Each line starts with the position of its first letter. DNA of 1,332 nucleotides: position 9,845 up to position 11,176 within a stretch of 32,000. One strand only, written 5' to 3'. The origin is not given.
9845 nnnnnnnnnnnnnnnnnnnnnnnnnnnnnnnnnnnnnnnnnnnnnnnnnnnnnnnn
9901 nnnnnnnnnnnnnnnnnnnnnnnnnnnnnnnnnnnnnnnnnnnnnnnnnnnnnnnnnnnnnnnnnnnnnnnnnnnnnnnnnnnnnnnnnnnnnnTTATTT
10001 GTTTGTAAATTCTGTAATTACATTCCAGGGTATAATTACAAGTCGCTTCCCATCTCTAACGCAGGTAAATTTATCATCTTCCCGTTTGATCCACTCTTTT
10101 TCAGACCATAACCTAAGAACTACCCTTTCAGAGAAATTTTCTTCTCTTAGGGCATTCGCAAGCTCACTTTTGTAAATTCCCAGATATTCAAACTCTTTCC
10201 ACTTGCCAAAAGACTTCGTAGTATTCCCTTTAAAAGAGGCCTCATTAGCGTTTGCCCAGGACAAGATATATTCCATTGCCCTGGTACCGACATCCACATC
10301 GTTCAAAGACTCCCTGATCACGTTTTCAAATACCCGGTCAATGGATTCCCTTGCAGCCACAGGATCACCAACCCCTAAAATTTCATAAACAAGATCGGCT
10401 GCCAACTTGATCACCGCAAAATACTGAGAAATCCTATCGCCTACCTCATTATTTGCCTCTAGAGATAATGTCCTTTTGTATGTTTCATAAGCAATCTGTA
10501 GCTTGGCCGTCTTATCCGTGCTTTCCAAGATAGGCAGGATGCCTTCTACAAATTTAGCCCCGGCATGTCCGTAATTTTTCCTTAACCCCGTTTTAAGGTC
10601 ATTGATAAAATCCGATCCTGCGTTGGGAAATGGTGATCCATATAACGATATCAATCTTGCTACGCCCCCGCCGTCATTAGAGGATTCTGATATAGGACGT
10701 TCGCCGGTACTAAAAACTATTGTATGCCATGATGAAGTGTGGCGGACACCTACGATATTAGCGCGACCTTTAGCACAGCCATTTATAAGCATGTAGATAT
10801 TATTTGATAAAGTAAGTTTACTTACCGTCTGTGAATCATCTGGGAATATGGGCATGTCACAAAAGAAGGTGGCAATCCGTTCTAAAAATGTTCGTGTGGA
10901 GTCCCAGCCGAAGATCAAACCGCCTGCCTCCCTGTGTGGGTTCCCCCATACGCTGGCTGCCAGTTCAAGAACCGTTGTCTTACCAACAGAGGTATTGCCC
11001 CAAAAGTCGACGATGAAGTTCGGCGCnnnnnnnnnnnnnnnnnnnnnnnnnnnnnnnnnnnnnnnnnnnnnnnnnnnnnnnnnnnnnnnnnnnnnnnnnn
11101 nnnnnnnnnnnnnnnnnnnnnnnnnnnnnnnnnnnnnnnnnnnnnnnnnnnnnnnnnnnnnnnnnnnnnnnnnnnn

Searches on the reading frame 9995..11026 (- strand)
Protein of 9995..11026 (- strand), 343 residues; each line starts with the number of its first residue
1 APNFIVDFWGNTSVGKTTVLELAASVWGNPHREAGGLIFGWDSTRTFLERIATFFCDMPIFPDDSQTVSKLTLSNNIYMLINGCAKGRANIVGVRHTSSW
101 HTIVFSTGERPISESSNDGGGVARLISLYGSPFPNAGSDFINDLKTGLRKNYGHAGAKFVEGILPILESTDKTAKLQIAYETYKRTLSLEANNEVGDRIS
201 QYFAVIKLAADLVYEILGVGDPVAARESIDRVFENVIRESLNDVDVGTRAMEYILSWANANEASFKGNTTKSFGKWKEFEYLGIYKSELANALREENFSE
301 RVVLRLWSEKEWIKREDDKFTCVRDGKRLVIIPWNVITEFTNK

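Call 45: predict_structure(alignment_id=A2)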
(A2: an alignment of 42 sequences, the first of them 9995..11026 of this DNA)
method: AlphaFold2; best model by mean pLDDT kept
length: 343 residues; sequences in the alignment: 42
mean_pLDDT: 62.0   pTM: 0.41
mean pLDDT of the five models: 62.0, 59.9, 59.7, 59.0, 58.4
residues with pLDDT >= 90: 65; 70-90: 90; 50-70: 38; < 50: 150
segments of 3 or more residues with pLDDT < 50: 1-47, 49-73, 77-138, 140-142, 147-156
pLDDT, mean of each block of 10 residues (from residue 1): 23 31 39 37 47 41 42 49 34 28 34 38 32 43 48 48 71 81 84 70 72 73 79 69 71 94 88 92 96 88 89 91 91 94 74
secondary structure, 60 per line:
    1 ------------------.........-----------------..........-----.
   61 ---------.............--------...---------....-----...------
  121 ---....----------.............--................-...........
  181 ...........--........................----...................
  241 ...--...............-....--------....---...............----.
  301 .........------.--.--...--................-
elements in order: H19-27 H45-54 H70-82 E103-106 E124-127 H138-150 H153-168 H170-191 H194-217 H222-243 H246-260 H262-265 E274-277 E281-285 H286-295 H300-309 E322-324 E327-333 H334-342

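Call 47: fold_search(model_id=the predicted structure, library=pdb)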
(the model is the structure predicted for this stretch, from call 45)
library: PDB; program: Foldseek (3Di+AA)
matches with E <= 10: 155; with E <= 0.001: 4
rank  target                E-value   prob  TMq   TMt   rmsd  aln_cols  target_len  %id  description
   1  8tch_B                5.1e-08  1.00  0.25  0.19  17.2       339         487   18  Initiation of replication protein with helicase activity encoded by Pathogenicity Island SaPIBov1 (released 2024-07-03)
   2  8tch_A                9.1e-08  1.00  0.25  0.19  16.9       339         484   19  Initiation of replication protein with helicase activity encoded by Pathogenicity Island SaPIBov1 (released 2024-07-03)
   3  5dgk_A                5.0e-06  1.00  0.26  0.20  20.1       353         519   17  SCCmec type IV Cch - active helicase (released 2016-08-24)
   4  5dgk_B                3.5e-05  1.00  0.26  0.19  20.0       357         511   18  SCCmec type IV Cch - active helicase (released 2016-08-24)
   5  5vfx_D                3.1e-03  1.00  0.22  0.69   4.4       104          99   16  Structure of an accessory protein of the pCW3 relaxosome in complex with the origin of transfer (oriT) DNA (released 2018-04-18)
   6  5vfx_A                3.3e-03  1.00  0.21  0.66   4.5       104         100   17  Structure of an accessory protein of the pCW3 relaxosome in complex with the origin of transfer (oriT) DNA (released 2018-04-18)
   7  5vfx_F                3.4e-03  1.00  0.22  0.68   4.4       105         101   16  Structure of an accessory protein of the pCW3 relaxosome in complex with the origin of transfer (oriT) DNA (released 2018-04-18)
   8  5vfx_H                3.8e-03  1.00  0.22  0.68   4.3       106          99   15  Structure of an accessory protein of the pCW3 relaxosome in complex with the origin of transfer (oriT) DNA (released 2018-04-18)
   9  5vfy_A                4.0e-03  1.00  0.23  0.69   4.2       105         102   16  Structure of an accessory protein of the pCW3 relaxosome (released 2018-04-18)
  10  5vfy_D                5.2e-03  1.00  0.22  0.67   4.1       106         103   15  Structure of an accessory protein of the pCW3 relaxosome (released 2018-04-18)
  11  5vfy_C                5.8e-03  1.00  0.22  0.68   4.3       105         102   16  Structure of an accessory protein of the pCW3 relaxosome (released 2018-04-18)
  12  8zp5_E                4.3e-02  0.25  0.17  0.14  21.6       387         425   10  Cryo-EM structure of origin recognition complex (Orc5 basic patch mutations) with ARS1 DNA bound (released 2025-04-16)
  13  7tjh_E                5.1e-02  0.15  0.16  0.13  21.6       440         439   12  S. cerevisiae ORC bound to 84 bp ARS1 DNA and Cdc6 (state 1) with flexible Orc6 N-terminal domain (released 2022-10-05)
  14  7tjf_E                5.6e-02  0.14  0.15  0.12  21.2       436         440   12  S. cerevisiae ORC bound to 84 bp ARS1 DNA (released 2023-01-18)
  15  5vxj_G                3.6e-01  0.14  0.13  0.16  14.1       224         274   12  2.50 A resolution structure of IpaD from Shigella flexneri in complex with single-domain antibody JMK-E3 (released 2017-08-30)
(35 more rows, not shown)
